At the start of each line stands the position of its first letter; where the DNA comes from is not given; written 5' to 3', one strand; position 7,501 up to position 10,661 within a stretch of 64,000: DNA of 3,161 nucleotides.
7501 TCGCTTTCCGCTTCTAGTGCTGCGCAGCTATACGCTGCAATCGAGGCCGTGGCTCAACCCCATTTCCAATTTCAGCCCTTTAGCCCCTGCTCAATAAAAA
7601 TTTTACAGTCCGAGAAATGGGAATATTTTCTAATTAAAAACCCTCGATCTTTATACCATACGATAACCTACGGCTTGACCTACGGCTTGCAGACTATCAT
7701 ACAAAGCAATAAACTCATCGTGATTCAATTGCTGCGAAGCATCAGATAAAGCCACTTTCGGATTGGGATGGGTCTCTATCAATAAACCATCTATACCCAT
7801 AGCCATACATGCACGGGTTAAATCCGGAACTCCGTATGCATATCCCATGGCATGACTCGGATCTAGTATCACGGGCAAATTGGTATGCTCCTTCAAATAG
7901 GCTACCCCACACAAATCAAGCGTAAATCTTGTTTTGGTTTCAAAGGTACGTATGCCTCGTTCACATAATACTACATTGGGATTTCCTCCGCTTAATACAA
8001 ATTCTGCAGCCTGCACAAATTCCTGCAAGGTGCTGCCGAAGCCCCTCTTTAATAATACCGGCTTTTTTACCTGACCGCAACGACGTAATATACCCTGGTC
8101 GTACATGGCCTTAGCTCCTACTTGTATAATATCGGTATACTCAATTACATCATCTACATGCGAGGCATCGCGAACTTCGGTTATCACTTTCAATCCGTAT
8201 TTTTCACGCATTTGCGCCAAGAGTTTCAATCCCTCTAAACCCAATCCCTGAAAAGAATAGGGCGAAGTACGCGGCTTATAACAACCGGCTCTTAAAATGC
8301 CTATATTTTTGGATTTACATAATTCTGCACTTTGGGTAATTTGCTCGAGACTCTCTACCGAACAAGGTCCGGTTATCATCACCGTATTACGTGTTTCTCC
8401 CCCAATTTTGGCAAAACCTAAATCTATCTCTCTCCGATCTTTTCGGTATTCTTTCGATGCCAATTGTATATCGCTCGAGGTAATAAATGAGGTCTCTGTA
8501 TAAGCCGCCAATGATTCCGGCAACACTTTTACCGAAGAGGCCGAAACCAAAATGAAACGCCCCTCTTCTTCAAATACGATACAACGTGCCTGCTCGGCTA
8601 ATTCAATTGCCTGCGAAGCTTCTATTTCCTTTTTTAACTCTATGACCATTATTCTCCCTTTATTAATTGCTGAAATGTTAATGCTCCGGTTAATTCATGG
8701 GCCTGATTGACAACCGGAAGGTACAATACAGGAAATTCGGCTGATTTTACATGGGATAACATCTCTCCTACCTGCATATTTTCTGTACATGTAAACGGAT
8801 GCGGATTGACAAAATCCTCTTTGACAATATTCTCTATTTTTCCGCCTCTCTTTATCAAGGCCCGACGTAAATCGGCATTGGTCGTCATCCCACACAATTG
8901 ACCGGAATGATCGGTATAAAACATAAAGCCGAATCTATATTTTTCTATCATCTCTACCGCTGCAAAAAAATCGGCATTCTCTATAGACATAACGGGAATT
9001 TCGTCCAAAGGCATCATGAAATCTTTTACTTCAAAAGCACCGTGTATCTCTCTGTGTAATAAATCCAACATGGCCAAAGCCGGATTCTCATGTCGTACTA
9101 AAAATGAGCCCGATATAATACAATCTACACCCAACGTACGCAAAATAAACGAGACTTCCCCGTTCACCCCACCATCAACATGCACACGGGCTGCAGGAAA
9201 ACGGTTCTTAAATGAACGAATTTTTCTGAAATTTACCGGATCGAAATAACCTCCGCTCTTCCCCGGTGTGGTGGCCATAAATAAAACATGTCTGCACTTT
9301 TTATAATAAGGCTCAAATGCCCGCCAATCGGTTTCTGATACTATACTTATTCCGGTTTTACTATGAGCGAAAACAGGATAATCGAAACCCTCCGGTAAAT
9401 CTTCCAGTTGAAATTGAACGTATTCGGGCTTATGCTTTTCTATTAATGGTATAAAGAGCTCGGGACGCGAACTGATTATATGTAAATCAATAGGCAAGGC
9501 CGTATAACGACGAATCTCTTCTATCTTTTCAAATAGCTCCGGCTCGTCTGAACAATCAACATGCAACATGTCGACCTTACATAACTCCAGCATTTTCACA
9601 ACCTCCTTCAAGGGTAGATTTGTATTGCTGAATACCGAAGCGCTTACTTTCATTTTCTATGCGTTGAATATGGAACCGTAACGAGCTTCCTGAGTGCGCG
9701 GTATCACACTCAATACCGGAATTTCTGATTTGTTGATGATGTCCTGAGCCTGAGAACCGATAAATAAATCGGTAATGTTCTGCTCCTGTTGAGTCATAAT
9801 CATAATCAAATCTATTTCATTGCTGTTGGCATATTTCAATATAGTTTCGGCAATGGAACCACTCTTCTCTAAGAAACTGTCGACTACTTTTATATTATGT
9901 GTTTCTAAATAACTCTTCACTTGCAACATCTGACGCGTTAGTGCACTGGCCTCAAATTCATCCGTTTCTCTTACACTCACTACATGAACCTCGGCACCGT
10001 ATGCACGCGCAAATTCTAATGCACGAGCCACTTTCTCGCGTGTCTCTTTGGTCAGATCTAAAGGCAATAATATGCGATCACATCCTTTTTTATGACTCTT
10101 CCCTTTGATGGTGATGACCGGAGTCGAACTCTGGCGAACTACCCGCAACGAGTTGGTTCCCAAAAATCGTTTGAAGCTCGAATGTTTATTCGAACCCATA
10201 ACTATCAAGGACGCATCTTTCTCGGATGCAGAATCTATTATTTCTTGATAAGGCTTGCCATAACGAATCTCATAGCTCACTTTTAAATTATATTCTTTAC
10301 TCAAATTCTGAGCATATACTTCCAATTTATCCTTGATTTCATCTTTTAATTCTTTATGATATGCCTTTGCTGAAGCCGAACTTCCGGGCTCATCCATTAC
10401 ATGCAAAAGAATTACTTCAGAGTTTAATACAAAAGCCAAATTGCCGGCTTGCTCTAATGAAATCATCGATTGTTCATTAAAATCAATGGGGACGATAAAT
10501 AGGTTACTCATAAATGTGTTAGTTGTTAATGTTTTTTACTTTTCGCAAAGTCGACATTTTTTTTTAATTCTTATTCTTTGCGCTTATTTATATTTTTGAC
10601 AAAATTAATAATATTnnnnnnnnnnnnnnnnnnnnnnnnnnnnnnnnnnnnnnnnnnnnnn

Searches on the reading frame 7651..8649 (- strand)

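Call 49: search_protein_families(library=pfam, max_evalue=0.00001, proteins=[window:7651-8649:-])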
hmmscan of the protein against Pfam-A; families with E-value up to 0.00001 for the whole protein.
window:7651-8649:- (332 aa): 1 family
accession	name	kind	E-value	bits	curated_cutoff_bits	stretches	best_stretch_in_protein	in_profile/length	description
PF00793.26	DAHP_synth_1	-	2.2e-65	220.7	25.5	1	82-323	11-264/270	DAHP synthetase I family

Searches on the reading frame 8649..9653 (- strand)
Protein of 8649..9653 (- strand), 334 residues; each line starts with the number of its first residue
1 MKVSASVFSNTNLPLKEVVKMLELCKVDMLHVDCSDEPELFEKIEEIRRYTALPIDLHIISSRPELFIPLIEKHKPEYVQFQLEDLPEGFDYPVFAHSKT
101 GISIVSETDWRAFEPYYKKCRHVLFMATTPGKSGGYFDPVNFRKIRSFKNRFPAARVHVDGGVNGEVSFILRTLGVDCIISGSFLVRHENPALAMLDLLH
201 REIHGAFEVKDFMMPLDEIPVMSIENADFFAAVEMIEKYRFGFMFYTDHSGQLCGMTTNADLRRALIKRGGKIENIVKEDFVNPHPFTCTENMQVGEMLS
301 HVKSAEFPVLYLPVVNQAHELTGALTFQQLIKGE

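Call 49: search_protein_families(library=pfam, max_evalue=0.00001, proteins=[window:8649-9653:-])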
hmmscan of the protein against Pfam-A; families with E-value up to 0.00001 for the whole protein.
window:8649-9653:- (334 aa): 2 families
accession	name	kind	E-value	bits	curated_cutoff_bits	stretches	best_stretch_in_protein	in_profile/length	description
PF00834.25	Ribul_P_3_epim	-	8.7e-21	74.7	21.1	1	2-184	1-196/198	Ribulose-phosphate 3 epimerase family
PF00571.33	CBS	-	3.4e-07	30.9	24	0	280-332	3-53/57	CBS domain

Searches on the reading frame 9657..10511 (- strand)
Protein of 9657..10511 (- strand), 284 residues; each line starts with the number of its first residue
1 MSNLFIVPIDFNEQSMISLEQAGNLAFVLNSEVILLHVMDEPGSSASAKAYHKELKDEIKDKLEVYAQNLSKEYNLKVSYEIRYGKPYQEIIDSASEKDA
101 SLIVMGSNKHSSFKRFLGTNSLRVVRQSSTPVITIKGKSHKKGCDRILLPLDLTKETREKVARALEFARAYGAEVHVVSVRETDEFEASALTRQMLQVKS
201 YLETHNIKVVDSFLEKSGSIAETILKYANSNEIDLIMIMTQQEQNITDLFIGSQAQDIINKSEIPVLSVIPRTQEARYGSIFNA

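Call 49: search_protein_families(library=pfam, max_evalue=0.00001, proteins=[window:9657-10511:-])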
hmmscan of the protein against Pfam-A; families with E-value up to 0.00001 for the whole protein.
window:9657-10511:- (284 aa): 1 family
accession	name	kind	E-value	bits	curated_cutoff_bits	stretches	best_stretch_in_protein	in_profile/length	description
PF00582.32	Usp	-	5.2e-45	153.9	24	2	6-136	6-141/141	Universal stress protein family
